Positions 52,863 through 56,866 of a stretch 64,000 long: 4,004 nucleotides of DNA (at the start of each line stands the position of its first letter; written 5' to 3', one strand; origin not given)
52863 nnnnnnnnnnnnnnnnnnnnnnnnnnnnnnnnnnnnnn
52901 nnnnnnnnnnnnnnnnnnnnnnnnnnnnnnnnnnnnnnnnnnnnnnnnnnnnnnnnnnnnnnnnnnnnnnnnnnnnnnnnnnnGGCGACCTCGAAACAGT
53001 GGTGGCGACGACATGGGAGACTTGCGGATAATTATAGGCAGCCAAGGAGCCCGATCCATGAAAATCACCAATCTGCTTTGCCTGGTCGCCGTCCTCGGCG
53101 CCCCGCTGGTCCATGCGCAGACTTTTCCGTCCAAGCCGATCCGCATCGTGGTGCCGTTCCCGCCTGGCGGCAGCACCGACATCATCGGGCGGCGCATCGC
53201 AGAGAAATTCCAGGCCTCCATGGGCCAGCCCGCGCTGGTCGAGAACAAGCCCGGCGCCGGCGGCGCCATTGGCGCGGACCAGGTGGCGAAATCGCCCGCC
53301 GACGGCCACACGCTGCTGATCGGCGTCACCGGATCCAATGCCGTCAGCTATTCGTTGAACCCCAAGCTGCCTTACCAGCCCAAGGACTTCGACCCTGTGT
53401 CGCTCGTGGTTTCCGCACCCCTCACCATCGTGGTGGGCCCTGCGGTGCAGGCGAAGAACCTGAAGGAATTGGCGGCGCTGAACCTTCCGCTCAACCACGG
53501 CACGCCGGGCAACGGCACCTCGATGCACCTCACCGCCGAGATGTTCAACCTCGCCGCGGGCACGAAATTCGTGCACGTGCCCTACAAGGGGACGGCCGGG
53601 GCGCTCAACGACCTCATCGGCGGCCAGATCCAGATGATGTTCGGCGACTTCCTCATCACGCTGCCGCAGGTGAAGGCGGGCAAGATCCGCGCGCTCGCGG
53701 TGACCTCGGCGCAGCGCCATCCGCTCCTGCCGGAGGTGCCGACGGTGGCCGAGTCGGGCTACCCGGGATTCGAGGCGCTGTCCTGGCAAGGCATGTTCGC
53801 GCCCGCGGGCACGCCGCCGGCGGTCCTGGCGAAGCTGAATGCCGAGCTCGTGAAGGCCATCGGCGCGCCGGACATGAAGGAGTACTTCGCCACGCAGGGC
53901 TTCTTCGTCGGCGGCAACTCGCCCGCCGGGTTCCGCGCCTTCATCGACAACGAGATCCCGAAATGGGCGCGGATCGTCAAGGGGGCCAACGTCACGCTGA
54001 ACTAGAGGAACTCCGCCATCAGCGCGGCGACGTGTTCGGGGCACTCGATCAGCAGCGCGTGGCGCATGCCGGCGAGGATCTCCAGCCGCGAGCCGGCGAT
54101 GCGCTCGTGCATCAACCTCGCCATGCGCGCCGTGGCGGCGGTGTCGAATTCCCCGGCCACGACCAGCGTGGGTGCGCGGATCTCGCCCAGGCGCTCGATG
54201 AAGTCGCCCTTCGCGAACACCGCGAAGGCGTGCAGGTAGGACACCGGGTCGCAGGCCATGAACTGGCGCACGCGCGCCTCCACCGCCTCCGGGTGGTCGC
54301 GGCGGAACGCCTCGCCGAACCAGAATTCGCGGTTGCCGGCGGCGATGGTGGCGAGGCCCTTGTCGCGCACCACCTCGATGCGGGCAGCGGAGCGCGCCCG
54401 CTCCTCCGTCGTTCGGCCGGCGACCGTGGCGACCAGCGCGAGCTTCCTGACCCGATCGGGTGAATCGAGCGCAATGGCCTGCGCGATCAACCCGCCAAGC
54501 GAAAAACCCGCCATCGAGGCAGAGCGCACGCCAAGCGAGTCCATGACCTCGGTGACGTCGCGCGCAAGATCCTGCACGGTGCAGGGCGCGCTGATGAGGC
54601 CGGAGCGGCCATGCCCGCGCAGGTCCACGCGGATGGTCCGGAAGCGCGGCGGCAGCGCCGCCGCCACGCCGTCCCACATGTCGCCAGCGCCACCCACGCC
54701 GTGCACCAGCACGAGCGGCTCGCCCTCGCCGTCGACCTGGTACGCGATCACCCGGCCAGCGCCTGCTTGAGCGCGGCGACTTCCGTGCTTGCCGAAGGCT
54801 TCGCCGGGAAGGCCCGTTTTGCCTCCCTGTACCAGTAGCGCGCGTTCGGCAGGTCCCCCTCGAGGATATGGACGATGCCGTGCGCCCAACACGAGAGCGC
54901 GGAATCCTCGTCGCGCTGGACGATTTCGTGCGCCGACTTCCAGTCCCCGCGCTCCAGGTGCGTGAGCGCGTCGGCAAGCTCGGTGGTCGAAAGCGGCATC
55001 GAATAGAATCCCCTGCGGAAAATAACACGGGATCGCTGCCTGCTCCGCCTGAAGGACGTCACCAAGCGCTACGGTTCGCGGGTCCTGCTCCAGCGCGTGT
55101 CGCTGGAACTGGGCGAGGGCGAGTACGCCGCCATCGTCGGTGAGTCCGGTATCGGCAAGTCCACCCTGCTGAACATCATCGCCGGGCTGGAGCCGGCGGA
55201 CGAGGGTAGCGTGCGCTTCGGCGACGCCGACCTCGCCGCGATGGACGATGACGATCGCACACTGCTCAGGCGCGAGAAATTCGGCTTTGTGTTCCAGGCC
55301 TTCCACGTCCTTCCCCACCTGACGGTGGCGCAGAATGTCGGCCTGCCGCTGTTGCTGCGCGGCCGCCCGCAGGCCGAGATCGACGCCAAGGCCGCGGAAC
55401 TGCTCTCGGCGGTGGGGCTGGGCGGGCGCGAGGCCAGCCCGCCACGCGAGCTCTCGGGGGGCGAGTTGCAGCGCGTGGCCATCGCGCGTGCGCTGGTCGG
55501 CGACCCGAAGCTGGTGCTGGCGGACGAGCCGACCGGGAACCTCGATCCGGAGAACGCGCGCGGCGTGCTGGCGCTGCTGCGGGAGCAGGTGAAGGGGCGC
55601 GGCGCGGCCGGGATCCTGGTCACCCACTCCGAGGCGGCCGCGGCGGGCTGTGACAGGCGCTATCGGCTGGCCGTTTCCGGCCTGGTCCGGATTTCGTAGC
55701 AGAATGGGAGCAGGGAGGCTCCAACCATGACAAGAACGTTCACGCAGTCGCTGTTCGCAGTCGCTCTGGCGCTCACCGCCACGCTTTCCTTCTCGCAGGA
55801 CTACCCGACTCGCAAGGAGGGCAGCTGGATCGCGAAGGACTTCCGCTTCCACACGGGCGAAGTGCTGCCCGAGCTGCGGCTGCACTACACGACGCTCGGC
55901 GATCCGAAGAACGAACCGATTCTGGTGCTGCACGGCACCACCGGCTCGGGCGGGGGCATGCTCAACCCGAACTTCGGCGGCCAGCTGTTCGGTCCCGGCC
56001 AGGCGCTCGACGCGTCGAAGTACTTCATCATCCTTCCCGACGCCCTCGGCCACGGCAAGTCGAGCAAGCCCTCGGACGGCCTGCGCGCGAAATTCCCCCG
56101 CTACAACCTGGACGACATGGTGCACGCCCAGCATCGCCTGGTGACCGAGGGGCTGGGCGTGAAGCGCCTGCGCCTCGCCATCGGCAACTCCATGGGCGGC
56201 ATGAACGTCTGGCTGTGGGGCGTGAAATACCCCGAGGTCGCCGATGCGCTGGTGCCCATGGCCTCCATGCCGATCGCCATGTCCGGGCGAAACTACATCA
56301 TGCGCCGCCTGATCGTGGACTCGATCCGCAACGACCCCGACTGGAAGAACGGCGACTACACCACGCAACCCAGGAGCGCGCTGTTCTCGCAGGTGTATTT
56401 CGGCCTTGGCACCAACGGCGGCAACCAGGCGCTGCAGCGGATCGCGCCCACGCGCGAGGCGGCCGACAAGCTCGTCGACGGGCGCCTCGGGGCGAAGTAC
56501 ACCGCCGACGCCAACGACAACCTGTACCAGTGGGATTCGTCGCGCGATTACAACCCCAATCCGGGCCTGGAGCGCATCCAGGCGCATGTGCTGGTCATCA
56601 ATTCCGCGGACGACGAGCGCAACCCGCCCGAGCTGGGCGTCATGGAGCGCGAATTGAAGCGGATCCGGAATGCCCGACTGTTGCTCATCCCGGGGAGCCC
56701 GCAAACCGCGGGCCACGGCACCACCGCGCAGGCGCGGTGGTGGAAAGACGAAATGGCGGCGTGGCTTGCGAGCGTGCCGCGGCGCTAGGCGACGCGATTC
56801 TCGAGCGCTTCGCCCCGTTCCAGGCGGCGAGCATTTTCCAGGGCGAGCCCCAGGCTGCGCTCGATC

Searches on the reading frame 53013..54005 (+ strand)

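Call 52: search_protein_families(library=pfam, proteins=[window:53013-54005:+], max_evalue=0.00001)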
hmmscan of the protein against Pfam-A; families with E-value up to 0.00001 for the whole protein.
window:53013-54005:+ (330 aa): 1 family
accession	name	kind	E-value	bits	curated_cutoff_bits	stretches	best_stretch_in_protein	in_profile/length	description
PF03401.19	TctC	-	1.2e-67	228.8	27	1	59-326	2-273/274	Tripartite tricarboxylate transporter family receptor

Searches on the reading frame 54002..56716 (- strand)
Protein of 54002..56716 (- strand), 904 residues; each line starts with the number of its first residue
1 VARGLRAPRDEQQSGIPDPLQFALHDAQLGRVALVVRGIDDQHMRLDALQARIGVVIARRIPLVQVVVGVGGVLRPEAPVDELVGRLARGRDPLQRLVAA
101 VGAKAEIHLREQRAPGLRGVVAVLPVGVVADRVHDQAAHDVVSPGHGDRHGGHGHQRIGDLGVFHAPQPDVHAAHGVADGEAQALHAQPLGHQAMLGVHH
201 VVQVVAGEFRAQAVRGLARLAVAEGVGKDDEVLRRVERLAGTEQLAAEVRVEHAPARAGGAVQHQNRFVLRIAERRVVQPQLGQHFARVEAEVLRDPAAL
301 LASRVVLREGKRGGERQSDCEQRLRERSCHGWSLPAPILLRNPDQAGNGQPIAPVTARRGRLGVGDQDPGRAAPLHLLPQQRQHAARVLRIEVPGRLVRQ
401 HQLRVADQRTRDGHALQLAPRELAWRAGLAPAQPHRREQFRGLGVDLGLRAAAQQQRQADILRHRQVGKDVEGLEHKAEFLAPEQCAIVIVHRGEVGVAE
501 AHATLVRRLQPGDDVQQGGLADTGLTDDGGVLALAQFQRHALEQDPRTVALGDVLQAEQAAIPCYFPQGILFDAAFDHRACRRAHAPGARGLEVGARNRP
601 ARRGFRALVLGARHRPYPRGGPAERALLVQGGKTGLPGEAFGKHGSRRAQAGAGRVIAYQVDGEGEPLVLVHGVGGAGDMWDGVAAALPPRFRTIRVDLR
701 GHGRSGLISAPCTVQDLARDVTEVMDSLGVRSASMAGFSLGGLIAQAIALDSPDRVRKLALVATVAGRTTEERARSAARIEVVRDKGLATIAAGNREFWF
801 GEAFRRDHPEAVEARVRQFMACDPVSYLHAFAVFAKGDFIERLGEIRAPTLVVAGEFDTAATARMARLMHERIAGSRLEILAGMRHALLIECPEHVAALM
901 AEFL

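Call 52: search_protein_families(library=pfam, proteins=[window:54002-56716:-], max_evalue=0.00001)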
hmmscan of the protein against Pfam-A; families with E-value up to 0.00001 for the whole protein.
window:54002-56716:- (904 aa): 3 families
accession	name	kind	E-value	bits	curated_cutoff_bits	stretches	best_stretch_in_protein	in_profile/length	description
PF00561.26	Abhydrolase_1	-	5.3e-26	92.2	25.8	1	667-891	2-243/245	alpha/beta hydrolase fold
PF12146.15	Hydrolase_4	-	1.2e-16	61.2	27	1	668-891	7-237/239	Serine aminopeptidase, S33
PF00975.26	Thioesterase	-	7.3e-06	26.8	26.4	0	667-773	2-108/226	Thioesterase domain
